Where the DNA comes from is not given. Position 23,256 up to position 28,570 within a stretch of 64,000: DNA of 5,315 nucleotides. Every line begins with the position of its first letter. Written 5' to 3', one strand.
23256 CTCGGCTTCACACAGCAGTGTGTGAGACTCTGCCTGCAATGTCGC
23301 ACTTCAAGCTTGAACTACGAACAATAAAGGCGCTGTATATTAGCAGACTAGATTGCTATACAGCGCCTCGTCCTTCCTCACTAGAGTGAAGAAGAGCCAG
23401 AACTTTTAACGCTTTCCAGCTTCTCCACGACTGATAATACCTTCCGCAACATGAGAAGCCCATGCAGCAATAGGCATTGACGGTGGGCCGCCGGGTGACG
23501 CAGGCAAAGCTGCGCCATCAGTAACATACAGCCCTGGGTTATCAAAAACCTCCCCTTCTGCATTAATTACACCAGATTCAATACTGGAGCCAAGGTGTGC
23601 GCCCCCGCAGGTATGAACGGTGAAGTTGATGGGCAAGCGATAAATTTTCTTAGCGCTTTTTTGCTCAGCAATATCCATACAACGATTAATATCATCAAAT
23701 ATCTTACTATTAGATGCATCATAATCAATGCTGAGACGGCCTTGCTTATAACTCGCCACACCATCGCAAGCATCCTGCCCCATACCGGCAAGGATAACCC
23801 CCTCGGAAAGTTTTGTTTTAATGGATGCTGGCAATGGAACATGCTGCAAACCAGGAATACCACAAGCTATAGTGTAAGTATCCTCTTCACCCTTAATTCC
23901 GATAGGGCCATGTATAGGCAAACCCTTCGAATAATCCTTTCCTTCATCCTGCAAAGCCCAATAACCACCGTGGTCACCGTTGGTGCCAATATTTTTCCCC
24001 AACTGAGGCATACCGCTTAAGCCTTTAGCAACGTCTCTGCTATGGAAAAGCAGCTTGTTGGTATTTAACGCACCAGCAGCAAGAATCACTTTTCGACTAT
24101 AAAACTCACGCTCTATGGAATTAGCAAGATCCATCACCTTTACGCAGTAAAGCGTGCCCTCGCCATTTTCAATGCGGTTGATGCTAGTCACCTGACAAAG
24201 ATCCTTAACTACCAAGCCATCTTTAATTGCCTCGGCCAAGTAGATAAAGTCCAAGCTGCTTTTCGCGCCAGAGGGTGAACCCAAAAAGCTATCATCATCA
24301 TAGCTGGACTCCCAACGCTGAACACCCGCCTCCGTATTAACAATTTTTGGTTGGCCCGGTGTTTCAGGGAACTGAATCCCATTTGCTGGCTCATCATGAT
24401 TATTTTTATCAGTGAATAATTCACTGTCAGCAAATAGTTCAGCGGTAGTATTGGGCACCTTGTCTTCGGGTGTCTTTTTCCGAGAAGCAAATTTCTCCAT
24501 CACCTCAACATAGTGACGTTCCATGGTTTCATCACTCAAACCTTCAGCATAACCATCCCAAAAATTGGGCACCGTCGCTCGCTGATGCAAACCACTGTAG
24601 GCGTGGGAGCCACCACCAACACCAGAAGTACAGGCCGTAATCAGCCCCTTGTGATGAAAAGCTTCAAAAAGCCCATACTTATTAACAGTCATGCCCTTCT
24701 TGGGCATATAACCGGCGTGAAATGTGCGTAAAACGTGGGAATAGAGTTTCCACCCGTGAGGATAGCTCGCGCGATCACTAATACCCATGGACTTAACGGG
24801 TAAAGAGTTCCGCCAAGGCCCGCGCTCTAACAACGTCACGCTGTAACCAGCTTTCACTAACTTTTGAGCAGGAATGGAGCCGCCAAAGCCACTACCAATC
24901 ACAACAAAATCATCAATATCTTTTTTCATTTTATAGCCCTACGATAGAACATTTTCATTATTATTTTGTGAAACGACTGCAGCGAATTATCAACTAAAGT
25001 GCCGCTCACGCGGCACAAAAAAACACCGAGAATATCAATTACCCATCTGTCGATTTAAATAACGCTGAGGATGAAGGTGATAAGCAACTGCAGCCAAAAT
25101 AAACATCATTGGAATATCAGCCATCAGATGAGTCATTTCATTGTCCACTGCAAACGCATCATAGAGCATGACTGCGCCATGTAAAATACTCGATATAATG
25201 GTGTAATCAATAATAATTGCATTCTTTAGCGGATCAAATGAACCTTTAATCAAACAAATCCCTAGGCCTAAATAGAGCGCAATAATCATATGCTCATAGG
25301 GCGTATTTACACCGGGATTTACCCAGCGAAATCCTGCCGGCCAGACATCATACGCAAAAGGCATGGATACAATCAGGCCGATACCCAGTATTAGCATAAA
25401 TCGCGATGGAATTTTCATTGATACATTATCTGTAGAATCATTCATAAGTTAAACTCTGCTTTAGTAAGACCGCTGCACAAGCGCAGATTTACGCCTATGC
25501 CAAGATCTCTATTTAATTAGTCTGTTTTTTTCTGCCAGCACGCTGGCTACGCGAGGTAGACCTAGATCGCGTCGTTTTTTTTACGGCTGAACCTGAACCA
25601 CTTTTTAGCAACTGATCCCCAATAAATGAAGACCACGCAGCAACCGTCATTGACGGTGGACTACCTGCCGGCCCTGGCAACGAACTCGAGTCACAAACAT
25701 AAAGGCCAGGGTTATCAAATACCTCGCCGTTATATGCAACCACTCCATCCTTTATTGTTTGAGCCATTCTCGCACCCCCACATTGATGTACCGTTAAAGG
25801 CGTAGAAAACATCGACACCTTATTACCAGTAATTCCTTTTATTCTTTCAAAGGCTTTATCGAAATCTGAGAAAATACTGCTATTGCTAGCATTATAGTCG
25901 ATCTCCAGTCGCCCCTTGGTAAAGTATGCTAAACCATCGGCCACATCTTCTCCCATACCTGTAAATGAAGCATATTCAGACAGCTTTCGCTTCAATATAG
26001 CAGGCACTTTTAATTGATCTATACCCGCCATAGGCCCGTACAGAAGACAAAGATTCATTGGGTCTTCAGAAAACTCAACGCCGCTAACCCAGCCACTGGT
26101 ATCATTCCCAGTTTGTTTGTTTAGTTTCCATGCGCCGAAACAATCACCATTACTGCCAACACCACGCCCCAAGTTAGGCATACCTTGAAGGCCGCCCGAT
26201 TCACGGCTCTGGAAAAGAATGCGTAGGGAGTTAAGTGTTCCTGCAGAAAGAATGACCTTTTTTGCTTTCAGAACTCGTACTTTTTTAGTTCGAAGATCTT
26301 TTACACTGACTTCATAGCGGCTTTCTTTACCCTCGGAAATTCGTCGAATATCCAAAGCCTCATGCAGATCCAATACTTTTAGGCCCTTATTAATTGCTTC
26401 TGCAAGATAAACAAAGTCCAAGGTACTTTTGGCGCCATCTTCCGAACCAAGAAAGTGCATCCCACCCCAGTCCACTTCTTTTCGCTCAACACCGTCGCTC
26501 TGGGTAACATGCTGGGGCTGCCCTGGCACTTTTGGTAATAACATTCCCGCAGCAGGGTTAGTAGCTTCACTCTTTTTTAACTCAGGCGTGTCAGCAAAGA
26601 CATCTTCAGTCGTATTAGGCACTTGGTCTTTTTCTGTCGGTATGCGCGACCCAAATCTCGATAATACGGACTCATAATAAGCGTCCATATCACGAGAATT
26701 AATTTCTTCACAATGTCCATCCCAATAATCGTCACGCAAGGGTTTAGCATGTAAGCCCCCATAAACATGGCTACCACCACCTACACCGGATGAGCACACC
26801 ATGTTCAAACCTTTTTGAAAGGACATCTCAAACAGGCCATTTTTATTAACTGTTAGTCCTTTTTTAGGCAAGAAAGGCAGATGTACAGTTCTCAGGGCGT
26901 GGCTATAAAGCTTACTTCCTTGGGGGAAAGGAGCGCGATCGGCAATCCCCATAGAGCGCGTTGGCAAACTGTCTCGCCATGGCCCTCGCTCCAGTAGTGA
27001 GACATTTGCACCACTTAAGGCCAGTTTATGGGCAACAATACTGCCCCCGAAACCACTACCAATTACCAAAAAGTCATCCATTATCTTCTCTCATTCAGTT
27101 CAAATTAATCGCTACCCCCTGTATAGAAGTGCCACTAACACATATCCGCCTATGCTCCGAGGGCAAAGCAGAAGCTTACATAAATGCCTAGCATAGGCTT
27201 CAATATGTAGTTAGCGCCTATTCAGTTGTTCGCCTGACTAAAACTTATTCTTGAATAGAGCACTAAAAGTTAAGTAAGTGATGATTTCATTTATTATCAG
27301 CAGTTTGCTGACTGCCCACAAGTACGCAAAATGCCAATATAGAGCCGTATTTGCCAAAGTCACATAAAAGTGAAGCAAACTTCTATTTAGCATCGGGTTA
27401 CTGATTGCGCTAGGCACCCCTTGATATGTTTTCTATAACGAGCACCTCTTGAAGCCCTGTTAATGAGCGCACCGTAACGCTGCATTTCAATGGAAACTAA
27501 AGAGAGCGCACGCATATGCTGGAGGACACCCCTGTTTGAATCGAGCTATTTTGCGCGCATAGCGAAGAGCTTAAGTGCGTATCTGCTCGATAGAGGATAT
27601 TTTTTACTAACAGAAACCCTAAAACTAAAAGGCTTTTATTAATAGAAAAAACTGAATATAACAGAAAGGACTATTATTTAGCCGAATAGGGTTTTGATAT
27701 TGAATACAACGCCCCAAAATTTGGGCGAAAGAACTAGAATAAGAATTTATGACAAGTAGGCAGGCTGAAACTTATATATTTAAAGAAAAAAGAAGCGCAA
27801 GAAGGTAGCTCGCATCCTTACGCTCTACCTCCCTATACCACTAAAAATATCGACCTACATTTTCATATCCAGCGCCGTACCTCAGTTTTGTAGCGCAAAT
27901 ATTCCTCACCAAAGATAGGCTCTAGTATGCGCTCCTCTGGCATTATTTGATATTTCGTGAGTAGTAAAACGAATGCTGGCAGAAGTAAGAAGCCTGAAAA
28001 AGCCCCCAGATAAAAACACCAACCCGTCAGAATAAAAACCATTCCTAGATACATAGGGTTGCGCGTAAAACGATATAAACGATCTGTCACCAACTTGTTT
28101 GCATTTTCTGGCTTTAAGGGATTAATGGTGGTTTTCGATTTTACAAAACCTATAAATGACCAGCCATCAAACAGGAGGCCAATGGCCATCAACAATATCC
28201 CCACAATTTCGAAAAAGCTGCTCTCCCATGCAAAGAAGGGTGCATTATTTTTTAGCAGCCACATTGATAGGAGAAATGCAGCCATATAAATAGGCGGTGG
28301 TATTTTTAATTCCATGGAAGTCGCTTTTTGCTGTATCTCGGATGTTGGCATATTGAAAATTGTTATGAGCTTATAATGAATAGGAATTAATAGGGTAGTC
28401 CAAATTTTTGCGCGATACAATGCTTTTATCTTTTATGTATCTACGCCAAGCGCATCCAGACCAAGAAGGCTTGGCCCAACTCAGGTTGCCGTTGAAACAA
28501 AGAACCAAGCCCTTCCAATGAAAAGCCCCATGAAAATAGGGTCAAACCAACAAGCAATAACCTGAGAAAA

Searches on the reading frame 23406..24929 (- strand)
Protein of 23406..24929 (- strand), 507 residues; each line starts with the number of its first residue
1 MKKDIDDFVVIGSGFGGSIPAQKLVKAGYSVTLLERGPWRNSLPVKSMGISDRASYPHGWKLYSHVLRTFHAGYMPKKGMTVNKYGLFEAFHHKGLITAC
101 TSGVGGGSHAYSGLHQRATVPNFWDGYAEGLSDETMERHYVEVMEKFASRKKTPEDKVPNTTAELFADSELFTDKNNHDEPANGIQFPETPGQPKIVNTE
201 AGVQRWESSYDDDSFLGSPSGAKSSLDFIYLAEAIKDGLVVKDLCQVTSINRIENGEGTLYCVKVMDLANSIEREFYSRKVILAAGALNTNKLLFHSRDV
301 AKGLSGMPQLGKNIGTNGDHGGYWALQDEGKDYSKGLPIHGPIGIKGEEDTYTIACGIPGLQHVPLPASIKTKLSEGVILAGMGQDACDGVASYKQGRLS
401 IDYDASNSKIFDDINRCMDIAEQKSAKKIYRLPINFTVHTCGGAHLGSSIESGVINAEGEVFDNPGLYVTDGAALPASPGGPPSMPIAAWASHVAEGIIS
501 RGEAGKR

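Call 23: search_protein_families(library=pfam, proteins=[window:23406-24929:-], max_evalue=0.0001)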
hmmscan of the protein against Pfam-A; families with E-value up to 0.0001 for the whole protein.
window:23406-24929:- (507 aa): 3 families
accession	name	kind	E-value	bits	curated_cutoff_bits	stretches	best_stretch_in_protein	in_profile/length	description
PF05199.19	GMC_oxred_C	-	6.8e-12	46.6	24.6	1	421-491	67-139/139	GMC oxidoreductase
PF00732.25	GMC_oxred_N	-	5.6e-07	30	23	1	214-297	117-200/218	GMC oxidoreductase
PF01266.30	DAO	-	1.6e-05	25.1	27.9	0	7-38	1-32/353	FAD dependent oxidoreductase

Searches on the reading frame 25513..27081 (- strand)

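Call 23: search_protein_families(library=pfam, proteins=[window:25513-27081:-], max_evalue=0.0001)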
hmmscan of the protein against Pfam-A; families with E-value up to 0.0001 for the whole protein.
window:25513-27081:- (522 aa): 2 families
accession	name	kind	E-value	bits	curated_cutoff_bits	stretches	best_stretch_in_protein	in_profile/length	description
PF05199.19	GMC_oxred_C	-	1.8e-11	45.2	24.6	1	430-482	85-137/139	GMC oxidoreductase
PF00732.25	GMC_oxred_N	-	1.3e-08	35.4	23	1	89-292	15-200/218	GMC oxidoreductase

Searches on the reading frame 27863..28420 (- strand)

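Call 23: search_protein_families(library=pfam, proteins=[window:27863-28420:-], max_evalue=0.0001)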
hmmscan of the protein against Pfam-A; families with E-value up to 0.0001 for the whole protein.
window:27863-28420:- (185 aa): 1 family
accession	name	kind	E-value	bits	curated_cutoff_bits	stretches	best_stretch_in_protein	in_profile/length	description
PF04191.18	PEMT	-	1.7e-12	48.2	25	1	72-172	4-104/105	Phospholipid methyltransferase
